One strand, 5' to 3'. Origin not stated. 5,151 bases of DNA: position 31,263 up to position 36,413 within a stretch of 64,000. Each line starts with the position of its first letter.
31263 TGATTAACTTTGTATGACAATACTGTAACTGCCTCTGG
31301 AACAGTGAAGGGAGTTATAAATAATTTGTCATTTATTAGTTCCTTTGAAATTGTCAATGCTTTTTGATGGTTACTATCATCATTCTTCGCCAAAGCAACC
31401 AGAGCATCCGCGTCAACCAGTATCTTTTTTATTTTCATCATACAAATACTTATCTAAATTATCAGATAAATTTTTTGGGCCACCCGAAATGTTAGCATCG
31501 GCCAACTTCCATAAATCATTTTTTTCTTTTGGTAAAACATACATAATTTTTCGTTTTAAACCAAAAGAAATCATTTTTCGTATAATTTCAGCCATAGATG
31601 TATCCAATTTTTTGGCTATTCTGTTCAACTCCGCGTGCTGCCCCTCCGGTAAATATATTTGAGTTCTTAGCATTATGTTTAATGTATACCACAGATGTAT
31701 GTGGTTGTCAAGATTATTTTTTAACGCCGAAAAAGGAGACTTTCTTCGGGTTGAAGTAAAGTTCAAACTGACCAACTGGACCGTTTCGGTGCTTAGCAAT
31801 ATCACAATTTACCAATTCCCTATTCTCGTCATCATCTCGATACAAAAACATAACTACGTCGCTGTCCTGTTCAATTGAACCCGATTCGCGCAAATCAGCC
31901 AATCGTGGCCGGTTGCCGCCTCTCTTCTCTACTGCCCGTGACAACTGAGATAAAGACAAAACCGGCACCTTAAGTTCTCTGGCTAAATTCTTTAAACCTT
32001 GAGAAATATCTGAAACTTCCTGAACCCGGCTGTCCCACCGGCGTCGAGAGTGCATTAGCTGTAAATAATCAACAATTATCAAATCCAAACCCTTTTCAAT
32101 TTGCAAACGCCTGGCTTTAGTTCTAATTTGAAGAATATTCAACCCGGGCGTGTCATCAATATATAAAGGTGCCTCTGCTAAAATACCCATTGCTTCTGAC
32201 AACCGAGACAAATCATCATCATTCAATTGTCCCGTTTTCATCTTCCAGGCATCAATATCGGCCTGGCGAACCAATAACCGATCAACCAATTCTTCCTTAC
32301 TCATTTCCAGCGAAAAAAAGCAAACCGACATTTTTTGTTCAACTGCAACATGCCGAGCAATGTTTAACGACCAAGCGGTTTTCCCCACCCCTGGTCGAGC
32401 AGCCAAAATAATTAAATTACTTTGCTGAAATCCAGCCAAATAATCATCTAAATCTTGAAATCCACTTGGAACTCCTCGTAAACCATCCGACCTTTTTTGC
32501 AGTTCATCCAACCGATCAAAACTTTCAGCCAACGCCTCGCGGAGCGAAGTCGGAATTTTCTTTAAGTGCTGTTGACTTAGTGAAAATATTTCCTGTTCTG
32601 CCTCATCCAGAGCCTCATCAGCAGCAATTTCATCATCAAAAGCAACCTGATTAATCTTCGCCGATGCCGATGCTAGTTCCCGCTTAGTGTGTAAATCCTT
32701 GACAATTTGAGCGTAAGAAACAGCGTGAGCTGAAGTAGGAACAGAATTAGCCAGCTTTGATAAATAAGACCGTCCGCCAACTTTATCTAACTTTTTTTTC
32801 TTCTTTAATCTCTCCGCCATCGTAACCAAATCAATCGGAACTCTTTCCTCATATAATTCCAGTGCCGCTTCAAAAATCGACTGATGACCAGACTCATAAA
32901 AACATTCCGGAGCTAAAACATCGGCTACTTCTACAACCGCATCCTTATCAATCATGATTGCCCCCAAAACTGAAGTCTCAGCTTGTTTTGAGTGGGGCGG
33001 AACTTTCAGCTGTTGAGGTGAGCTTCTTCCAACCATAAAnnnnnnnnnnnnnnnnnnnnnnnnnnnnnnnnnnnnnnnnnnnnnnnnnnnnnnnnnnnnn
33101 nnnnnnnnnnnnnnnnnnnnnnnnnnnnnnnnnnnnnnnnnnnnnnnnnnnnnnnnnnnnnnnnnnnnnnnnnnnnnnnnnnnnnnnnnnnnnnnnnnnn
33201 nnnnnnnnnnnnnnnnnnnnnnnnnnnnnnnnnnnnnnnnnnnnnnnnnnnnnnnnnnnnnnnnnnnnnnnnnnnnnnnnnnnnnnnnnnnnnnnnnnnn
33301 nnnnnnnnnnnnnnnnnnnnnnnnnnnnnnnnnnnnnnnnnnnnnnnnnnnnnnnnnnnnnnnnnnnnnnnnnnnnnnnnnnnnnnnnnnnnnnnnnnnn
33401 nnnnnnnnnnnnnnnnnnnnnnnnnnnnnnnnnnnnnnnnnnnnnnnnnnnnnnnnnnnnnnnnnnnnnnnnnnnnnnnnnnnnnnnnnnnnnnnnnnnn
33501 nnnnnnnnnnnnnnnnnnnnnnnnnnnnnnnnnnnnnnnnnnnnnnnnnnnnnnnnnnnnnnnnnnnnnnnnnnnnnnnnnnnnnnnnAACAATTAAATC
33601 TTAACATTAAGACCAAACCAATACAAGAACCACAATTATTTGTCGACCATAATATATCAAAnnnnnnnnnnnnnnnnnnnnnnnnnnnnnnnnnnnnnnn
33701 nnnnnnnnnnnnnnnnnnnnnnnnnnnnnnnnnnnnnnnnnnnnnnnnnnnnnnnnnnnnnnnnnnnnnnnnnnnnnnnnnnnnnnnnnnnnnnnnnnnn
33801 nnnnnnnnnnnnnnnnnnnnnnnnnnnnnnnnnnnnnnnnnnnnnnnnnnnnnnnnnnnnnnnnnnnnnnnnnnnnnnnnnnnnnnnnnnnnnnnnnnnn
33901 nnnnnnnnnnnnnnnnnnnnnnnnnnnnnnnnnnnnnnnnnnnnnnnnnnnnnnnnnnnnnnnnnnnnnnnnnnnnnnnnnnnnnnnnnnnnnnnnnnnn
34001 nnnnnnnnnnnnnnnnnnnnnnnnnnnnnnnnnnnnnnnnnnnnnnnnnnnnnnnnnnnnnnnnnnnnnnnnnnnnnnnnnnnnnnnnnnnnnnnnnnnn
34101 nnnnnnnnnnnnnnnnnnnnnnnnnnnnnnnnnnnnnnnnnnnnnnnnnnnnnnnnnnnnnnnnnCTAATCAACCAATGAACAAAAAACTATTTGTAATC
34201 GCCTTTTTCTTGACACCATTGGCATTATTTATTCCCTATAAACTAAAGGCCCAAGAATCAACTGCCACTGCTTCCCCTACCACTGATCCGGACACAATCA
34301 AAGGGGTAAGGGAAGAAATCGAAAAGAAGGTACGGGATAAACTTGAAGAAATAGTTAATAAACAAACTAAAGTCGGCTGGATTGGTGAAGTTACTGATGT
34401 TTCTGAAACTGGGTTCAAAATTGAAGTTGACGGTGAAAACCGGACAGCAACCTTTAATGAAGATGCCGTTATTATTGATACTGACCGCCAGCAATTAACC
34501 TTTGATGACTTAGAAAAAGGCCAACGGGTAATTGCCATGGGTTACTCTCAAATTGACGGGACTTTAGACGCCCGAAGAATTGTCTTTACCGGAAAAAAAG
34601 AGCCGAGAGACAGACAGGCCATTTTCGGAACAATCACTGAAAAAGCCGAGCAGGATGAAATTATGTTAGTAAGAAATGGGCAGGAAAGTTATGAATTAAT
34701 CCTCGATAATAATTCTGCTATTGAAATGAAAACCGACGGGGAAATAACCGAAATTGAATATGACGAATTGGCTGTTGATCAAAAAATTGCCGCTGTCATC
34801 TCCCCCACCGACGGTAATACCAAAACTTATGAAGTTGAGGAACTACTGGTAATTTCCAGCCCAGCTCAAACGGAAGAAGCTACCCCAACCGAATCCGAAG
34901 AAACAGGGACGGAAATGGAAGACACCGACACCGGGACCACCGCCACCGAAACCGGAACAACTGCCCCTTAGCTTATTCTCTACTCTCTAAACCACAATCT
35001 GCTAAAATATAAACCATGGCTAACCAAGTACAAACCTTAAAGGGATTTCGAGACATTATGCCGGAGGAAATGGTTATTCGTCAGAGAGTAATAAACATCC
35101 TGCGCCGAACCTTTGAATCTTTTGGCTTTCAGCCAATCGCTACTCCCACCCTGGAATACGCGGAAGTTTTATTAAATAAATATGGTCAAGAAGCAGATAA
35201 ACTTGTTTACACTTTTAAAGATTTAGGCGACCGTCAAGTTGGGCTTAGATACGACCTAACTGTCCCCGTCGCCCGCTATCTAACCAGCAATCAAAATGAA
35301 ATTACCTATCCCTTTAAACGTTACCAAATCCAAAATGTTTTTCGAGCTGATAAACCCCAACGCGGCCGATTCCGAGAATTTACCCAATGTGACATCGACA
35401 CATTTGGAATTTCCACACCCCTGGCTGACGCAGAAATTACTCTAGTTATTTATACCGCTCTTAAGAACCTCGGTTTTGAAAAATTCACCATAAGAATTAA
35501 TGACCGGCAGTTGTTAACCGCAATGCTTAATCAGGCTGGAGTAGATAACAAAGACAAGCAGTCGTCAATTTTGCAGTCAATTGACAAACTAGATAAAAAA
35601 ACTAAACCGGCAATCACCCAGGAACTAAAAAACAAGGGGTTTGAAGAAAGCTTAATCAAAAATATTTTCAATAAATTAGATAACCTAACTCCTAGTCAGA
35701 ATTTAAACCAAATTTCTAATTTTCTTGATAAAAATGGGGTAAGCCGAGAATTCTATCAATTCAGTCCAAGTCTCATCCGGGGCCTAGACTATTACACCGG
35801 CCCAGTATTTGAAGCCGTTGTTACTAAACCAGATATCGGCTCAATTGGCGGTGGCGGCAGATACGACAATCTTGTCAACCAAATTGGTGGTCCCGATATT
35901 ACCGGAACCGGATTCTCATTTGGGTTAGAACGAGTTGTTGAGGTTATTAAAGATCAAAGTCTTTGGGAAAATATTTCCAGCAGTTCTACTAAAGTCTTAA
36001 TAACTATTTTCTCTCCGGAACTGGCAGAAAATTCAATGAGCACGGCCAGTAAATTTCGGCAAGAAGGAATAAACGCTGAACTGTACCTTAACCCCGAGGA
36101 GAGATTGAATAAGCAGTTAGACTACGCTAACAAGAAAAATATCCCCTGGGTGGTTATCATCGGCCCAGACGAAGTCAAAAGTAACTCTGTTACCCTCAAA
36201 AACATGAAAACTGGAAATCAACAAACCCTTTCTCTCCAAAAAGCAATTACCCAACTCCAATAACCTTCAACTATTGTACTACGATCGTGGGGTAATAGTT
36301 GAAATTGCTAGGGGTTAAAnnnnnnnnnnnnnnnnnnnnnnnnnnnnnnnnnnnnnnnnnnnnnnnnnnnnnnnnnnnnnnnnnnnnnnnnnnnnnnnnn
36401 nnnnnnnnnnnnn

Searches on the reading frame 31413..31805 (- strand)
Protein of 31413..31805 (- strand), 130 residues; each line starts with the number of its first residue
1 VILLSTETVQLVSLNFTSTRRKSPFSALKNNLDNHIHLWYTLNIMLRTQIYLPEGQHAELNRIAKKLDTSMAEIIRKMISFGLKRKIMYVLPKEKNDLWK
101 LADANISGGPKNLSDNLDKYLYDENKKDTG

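Call 99: search_protein_families(library=pfam, proteins=[window:31413-31805:-], max_evalue=0.001)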
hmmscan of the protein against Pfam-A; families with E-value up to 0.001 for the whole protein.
window:31413-31805:- (130 aa): 1 family
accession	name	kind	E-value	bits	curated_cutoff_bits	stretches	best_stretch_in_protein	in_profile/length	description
PF01402.27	RHH_1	-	1.3e-05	25.4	20.5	1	47-85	1-39/39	Ribbon-helix-helix protein, copG family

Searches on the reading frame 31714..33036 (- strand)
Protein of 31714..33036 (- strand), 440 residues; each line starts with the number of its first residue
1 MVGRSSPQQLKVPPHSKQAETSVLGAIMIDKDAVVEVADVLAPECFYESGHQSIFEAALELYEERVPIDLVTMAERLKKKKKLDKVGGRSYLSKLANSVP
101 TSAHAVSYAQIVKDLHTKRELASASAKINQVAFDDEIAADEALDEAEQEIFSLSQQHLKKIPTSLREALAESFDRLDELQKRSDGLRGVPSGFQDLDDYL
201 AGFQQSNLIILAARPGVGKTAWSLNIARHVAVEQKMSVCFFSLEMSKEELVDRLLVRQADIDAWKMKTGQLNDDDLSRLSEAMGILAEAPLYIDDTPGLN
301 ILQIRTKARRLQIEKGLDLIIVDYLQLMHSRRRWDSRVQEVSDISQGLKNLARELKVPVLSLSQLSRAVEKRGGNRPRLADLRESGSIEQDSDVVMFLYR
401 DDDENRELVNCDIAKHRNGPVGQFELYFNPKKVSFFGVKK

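Call 87: search_protein_families(library=pfam, proteins=[window:31714-33036:-], max_evalue=0.01)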
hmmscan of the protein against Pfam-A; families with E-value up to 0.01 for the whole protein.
window:31714-33036:- (440 aa): 6 families
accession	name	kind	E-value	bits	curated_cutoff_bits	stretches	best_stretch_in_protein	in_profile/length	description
PF03796.21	DnaB_C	-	1.1e-99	333.4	27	1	188-435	1-253/255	DnaB-like helicase C terminal domain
PF00772.26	DnaB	-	2.5e-35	121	23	1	13-114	2-103/103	DnaB-like helicase N terminal domain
PF13481.12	AAA_25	-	1.3e-11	44.9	27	1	190-363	16-188/195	AAA domain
PF06745.19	ATPase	-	7.7e-05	22.6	26.6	1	189-272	1-84/231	KaiC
PF24883.2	NPHP3_N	-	0.0046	17.6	24.8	0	202-243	18-58/164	Nephrocystin 3, N-terminal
PF03207.18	OspD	-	0.0048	16.8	25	1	115-170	21-76/254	Borrelia outer surface protein D (OspD)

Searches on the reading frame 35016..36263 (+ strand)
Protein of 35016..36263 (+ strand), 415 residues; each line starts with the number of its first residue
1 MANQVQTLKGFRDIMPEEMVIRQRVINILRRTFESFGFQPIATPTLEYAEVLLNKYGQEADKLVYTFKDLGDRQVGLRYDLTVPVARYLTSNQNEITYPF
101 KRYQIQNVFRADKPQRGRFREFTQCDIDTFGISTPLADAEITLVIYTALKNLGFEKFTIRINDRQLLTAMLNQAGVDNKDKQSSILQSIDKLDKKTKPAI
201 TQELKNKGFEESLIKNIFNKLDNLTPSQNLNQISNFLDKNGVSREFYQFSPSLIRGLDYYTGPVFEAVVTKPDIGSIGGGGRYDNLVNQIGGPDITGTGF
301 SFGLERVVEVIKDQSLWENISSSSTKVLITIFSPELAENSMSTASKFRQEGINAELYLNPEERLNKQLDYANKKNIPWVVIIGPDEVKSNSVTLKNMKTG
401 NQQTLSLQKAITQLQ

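Call 87: search_protein_families(library=pfam, proteins=[window:35016-36263:+], max_evalue=0.01)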
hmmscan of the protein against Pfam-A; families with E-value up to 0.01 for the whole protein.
window:35016-36263:+ (415 aa): 6 families
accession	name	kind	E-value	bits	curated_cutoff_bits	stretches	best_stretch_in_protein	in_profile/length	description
PF13393.11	tRNA-synt_His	-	4.9e-45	154.5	25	1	10-307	1-308/308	Histidyl-tRNA synthetase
PF03129.25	HGTP_anticodon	-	2.4e-18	66.5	21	1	326-415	1-92/94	Anticodon binding domain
PF00152.25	tRNA-synt_2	-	2.1e-06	27.5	25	1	12-128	15-120/308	tRNA synthetases class II (D, K and N)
PF00587.30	tRNA-synt_2b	-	2.3e-06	28.2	29.3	1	65-269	1-122/179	tRNA synthetase class II core domain (G, H, P, S and T)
PF01409.25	tRNA-synt_2d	-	0.0001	22.3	19.8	1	19-161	16-162/246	tRNA synthetases class II core domain (F)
PF12745.12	HGTP_anticodon2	-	0.00079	19.5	24.4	1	325-411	6-97/261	Anticodon binding domain of tRNAs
